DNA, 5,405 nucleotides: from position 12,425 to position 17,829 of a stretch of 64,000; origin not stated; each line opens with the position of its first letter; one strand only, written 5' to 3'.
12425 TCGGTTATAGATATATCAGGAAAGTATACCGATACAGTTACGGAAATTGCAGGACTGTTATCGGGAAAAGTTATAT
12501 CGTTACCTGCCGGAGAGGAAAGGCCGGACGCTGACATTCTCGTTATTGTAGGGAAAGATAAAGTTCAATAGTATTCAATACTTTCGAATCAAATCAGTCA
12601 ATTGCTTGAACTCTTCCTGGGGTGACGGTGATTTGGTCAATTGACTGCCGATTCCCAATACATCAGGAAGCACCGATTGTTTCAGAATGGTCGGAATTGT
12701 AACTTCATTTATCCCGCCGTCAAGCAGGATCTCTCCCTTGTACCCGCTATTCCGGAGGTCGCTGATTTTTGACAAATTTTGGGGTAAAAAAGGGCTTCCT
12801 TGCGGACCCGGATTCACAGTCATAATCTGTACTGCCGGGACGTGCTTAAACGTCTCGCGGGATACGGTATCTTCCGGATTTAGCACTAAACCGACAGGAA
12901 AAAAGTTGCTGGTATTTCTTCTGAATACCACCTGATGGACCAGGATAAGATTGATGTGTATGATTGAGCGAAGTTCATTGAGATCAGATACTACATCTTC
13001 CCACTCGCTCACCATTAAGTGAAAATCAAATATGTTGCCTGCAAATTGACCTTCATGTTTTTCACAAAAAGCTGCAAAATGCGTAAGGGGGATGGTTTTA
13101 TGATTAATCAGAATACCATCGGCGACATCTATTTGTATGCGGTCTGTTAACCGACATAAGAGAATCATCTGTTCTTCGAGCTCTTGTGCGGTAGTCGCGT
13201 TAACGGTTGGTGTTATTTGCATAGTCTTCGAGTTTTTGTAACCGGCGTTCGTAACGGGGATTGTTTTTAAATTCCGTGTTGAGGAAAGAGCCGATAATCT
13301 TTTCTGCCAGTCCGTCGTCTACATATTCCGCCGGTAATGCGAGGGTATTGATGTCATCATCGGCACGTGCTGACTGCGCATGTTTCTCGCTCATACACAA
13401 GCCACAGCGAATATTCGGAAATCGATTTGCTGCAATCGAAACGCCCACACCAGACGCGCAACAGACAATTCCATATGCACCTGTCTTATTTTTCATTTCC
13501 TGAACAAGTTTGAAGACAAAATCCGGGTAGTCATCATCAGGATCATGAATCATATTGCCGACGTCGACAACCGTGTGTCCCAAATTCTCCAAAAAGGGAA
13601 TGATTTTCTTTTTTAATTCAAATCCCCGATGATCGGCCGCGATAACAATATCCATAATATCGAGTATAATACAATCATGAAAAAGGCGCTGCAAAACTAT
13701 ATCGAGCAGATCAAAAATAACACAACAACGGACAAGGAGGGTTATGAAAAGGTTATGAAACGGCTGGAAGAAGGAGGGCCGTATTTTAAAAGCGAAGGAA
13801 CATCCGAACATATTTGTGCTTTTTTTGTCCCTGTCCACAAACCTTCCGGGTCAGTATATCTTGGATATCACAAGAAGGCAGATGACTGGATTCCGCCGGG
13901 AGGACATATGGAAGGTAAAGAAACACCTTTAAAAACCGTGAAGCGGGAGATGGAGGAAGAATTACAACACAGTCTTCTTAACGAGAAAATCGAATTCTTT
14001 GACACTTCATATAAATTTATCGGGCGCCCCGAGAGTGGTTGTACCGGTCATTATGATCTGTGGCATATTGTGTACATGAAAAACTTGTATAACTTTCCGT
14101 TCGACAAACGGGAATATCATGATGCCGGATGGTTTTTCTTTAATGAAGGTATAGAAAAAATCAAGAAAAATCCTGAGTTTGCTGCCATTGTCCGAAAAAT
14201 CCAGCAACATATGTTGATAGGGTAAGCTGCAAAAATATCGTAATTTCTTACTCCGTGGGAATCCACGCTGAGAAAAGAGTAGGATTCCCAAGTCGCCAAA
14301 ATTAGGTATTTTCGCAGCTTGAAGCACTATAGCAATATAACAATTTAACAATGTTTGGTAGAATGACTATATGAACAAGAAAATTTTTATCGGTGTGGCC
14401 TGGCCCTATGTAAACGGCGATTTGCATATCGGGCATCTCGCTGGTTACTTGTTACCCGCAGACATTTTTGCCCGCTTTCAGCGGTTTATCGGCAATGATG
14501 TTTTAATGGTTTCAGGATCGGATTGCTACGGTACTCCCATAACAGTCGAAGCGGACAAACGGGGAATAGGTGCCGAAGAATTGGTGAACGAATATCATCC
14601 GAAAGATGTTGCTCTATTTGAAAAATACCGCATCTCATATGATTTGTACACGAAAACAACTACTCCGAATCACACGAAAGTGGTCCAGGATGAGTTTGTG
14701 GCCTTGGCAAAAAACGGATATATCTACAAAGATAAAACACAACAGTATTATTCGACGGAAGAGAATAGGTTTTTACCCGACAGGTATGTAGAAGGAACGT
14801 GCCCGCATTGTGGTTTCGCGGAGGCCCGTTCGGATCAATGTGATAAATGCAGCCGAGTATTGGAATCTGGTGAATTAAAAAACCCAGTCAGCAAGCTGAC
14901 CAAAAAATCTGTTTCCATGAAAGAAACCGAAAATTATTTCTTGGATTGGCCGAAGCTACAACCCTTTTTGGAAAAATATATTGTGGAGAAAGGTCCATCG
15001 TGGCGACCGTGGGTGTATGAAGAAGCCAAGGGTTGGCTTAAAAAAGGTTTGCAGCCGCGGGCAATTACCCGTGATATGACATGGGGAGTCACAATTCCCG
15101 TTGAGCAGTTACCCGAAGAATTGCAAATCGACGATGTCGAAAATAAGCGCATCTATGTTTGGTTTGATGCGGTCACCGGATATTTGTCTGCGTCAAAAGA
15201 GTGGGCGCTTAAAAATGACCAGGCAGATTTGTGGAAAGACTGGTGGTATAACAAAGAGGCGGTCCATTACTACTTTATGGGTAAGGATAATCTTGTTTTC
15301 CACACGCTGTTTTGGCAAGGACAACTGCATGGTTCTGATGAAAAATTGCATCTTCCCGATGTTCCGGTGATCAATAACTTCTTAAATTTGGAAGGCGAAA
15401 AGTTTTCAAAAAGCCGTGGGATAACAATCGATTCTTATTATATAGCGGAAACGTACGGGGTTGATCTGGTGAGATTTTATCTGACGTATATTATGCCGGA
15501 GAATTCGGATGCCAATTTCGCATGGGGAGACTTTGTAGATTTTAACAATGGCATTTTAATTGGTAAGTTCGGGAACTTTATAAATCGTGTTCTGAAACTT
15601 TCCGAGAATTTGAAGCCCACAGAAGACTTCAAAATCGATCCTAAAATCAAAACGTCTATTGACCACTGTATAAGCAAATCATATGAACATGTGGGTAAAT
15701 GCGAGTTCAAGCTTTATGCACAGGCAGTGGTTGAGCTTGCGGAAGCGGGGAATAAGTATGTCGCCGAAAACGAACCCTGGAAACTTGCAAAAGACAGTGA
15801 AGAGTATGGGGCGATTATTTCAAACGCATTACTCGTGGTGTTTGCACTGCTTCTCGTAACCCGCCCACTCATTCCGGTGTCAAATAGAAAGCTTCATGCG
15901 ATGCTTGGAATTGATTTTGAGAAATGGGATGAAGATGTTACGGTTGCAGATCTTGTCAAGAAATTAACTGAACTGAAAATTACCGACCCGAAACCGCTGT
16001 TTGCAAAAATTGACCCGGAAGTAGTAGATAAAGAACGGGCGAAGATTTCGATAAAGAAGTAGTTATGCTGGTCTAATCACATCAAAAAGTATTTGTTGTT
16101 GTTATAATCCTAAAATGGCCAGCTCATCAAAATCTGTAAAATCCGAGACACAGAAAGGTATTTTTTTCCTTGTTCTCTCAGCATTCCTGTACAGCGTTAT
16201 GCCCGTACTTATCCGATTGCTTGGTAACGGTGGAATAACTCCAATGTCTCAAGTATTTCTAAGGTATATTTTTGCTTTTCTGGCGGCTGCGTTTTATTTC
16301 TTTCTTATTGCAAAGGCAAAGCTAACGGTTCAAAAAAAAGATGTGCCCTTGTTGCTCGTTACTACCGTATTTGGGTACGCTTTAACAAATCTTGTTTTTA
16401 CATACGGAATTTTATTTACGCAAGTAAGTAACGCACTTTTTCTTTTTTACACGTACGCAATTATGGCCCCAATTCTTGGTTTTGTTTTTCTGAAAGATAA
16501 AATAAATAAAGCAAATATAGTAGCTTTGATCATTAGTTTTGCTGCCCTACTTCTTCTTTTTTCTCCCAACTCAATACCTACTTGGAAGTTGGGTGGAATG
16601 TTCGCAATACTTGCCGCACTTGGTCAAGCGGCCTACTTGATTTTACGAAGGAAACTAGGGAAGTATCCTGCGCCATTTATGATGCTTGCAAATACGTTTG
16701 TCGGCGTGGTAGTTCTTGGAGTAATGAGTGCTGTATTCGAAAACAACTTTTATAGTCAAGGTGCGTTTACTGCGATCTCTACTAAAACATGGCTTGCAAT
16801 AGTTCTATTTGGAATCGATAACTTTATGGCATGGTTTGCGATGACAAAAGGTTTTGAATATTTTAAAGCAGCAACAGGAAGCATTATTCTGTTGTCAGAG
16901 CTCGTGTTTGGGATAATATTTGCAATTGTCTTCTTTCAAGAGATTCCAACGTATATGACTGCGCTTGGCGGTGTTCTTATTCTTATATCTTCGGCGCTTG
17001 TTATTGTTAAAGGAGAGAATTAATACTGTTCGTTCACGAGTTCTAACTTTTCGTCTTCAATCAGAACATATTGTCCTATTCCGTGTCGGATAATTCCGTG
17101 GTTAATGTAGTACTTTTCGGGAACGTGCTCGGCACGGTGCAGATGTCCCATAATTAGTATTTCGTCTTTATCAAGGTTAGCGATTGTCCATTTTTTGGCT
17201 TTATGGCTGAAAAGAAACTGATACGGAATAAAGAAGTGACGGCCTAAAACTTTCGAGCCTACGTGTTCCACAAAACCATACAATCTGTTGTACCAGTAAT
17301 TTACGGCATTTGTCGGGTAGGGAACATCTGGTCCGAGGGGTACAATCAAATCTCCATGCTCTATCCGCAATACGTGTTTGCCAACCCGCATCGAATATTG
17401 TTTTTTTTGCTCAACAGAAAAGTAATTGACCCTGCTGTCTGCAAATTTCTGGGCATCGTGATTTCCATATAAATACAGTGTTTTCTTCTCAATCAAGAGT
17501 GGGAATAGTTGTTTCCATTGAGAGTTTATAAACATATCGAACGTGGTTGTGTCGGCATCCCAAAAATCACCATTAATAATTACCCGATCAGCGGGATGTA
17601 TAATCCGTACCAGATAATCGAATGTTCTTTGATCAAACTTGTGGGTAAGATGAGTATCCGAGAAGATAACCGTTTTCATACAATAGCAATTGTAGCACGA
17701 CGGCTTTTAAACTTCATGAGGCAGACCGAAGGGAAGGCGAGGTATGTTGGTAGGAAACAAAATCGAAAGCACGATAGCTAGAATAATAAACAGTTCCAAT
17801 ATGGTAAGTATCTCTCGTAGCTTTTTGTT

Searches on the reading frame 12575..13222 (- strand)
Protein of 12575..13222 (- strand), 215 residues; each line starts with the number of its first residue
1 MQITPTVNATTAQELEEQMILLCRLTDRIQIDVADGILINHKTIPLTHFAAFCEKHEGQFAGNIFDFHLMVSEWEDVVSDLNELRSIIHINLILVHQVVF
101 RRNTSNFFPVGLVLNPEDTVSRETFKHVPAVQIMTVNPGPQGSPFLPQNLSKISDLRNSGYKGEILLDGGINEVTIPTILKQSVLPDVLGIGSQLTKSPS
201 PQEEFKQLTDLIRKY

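Call 11: search_protein_families(library=pfam, proteins=[window:12575-13222:-], max_evalue=0.001)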
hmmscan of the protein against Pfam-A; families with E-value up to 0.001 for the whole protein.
window:12575-13222:- (215 aa): 1 family
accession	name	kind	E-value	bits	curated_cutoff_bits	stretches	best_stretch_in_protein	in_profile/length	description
PF00834.25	Ribul_P_3_epim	-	6.3e-19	68.6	21.1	1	3-192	2-194/198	Ribulose-phosphate 3 epimerase family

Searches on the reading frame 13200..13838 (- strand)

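Call 11: search_protein_families(library=pfam, proteins=[window:13200-13838:-], max_evalue=0.001)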
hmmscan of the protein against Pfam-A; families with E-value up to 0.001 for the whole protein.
window:13200-13838:- (212 aa): 1 family
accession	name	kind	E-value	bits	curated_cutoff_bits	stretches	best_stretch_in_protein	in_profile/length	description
PF02502.23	LacAB_rpiB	-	2.2e-41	141.5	24.7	1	64-203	1-138/138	Ribose/Galactose Isomerase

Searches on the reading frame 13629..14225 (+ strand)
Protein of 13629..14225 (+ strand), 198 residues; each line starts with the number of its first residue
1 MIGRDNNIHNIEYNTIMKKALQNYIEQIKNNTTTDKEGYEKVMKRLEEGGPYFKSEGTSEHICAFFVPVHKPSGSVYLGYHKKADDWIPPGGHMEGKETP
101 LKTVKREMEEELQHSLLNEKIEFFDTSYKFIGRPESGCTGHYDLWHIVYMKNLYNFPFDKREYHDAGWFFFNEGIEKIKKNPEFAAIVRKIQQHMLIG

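Call 11: search_protein_families(library=pfam, proteins=[window:13629-14225:+], max_evalue=0.001)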
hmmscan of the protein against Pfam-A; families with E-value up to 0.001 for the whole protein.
window:13629-14225:+ (198 aa): 1 family
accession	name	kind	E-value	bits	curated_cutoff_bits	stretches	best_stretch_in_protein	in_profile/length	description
PF00293.34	NUDIX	-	2.6e-08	34.4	21.1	1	66-176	7-119/134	NUDIX domain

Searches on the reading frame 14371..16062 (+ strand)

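Call 11: search_protein_families(library=pfam, proteins=[window:14371-16062:+], max_evalue=0.001)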
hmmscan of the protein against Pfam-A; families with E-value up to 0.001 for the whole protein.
window:14371-16062:+ (563 aa): 4 families
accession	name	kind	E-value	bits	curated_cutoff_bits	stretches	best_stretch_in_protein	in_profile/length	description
PF09334.17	tRNA-synt_1g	-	2.5e-135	451.7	20.1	1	6-408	2-391/391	tRNA synthetases class I (M)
PF00133.28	tRNA-synt_1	-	9.2e-20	71.2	22.7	2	7-244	27-245/414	tRNA synthetases class I (I, L, M and V)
PF19303.5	Anticodon_3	-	9.1e-12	45.5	23.5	1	426-556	14-144/152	Anticodon binding domain of methionyl tRNA ligase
PF01406.26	tRNA-synt_1e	-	0.00062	19.7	27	0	3-132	8-136/301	tRNA synthetases class I (C) catalytic domain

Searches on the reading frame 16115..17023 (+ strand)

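Call 11: search_protein_families(library=pfam, proteins=[window:16115-17023:+], max_evalue=0.001)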
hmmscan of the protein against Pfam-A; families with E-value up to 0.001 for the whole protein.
window:16115-17023:+ (302 aa): 1 family
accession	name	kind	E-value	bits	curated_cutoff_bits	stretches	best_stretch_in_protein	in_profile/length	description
PF00892.27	EamA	-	1.7e-28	100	28.2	2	14-149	2-134/135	EamA-like transporter family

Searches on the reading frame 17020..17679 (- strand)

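Call 11: search_protein_families(library=pfam, proteins=[window:17020-17679:-], max_evalue=0.001)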
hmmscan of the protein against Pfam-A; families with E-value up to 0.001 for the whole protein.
window:17020-17679:- (219 aa): 1 family
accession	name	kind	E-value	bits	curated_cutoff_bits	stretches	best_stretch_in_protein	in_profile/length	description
PF12850.12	Metallophos_2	-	2.3e-07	31.4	27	1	1-184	1-120/154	Calcineurin-like phosphoesterase superfamily domain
